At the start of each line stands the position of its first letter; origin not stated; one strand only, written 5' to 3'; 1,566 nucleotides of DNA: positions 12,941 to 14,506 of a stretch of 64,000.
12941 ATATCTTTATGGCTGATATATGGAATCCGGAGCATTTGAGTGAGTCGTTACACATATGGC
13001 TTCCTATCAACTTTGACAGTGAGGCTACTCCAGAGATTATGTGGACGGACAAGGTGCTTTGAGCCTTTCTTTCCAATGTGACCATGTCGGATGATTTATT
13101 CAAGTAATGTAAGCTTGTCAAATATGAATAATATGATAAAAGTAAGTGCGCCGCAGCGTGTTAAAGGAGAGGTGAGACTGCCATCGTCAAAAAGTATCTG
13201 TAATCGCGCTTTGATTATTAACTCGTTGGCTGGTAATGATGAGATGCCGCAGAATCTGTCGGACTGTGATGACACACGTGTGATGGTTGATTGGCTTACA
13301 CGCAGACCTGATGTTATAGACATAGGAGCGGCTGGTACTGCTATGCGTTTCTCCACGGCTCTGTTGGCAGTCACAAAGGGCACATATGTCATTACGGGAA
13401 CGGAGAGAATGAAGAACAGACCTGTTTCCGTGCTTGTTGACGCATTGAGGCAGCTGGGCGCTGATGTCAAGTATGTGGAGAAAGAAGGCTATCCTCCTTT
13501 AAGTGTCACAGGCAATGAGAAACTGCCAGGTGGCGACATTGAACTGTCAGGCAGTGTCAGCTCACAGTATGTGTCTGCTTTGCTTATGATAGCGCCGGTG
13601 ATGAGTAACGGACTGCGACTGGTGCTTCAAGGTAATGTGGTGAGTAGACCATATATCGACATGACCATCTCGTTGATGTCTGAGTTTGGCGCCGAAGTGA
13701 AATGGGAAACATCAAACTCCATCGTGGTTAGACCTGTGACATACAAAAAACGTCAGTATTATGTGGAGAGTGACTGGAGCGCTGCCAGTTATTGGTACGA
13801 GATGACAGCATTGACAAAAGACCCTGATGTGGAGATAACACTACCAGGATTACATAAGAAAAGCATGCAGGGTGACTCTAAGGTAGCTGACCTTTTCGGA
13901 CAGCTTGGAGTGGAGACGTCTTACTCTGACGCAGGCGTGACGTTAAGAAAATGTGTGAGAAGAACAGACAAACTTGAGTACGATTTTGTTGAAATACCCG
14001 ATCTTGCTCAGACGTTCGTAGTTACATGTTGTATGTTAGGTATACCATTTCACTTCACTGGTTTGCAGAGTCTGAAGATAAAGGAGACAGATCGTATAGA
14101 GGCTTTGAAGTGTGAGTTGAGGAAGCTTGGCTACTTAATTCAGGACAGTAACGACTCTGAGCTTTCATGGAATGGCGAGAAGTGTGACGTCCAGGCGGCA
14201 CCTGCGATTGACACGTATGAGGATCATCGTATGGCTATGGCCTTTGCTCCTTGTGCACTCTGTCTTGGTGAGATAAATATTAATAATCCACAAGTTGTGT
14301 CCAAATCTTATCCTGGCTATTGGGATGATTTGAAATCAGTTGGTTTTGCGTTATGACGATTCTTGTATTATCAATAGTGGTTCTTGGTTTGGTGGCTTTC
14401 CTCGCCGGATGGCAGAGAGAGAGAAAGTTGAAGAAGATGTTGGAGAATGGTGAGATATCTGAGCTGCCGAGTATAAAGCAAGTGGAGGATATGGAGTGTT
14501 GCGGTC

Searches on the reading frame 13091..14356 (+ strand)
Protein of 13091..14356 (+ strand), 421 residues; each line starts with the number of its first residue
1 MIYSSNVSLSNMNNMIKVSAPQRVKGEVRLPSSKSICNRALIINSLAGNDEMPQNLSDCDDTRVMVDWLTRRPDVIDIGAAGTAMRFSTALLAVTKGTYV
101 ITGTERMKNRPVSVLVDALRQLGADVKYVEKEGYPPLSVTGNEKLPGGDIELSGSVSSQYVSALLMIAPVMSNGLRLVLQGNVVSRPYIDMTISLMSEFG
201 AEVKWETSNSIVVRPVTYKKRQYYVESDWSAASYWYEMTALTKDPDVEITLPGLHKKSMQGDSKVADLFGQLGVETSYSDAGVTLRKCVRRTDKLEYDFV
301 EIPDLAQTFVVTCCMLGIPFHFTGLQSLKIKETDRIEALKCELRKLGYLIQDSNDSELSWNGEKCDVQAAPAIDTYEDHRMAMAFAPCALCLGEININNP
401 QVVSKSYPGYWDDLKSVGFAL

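Call 52: find_homologous_proteins(query=window:13091-14356:+, max_evalue=1e-100)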
Query window:13091-14356:+ (421 aa): 7993 proteins with E <= 1e-100 among 8000 candidates; the best 120 are listed.
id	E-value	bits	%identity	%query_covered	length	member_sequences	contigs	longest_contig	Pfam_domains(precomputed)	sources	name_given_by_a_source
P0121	7.2e-265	896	96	97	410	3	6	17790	PF00275.26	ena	-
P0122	3.3e-192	657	70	97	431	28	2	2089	PF00275.26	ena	-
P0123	3.7e-191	653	71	97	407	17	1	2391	PF00275.26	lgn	-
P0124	4.8e-188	643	70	97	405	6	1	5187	PF00275.26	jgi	jgi:3-phosphoshikimate 1-carboxyvinyltransferase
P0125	1.2e-186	638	68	97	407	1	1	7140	PF00275.26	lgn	-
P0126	2.6e-186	637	69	97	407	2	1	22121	PF00275.26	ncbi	-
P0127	1.2e-185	635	68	97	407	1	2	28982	PF00275.26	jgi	-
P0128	2.4e-185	634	-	-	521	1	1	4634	PF00275.26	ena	-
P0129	4.1e-185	633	69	97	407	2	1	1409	PF00275.26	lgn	-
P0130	1.4e-184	631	68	96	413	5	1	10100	PF00275.26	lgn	-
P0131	3.5e-184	630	71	93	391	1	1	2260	PF00275.26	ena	-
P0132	1.8e-183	628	69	96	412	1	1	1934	PF00275.26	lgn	-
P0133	1.3e-182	625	69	96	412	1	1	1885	PF00275.26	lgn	-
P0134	9.9e-181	619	69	94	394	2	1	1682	PF00275.26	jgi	jgi:3-phosphoshikimate 1-carboxyvinyltransferase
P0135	2.2e-180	618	68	94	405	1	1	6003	PF00275.26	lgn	-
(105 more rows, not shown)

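Call 53: find_encoding_contigs(protein=P0121, flank=10000, max_places=6)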
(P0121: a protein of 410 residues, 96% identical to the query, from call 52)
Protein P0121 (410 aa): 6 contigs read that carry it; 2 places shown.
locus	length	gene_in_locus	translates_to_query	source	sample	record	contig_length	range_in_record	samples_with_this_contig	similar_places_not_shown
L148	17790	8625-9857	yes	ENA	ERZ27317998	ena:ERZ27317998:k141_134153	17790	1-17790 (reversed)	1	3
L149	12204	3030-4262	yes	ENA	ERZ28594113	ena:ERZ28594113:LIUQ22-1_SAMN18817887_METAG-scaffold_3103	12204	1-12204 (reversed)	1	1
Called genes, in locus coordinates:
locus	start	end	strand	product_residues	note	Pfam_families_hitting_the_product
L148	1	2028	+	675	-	?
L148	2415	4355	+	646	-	PF13292:DXP_synthase_N, PF02779:Transket_pyr, PF02780:Transketolase_C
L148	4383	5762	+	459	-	PF02254:TrkA_N, PF13241:NAD_binding_7 (faint), PF02080:TrkA_C, PF02254:TrkA_N, PF02080:TrkA_C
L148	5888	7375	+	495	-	PF02386:TrkH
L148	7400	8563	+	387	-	PF04616:Glyco_hydro_43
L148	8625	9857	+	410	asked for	PF00275:EPSP_synthase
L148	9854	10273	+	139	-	-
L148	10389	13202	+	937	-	PF00515:TPR_1 (faint), PF07719:TPR_2 (faint), PF13174:TPR_6 (faint), PF13176:TPR_7 (faint), PF13432:TPR_16 (faint), PF13181:TPR_8 (faint), PF13424:TPR_12 (faint), PF13428:TPR_14 (faint), +2 more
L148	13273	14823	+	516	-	PF00072:Response_reg, PF08665:PglZ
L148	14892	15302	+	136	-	PF02367:TsaE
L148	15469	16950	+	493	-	PF19529:DUF6057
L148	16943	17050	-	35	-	-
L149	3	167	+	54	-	?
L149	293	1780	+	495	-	PF02386:TrkH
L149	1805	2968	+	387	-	PF04616:Glyco_hydro_43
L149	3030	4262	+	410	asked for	PF00275:EPSP_synthase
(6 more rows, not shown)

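Call 62: search_protein_families(library=pfam, proteins=[L148:1-2028:+], max_evalue=0.01)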
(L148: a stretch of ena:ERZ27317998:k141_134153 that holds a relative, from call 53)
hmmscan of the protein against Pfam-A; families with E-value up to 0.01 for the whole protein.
L148:1-2028:+ (675 aa): 2 families
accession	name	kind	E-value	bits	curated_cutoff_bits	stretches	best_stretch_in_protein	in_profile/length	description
PF14905.12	OMP_b-brl_3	-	8.8e-46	157.2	27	1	272-653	9-408/408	Outer membrane protein beta-barrel family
PF00593.30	TonB_dep_Rec_b-barrel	-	2.8e-07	31.2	27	1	237-504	43-315/436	TonB dependent receptor-like, beta-barrel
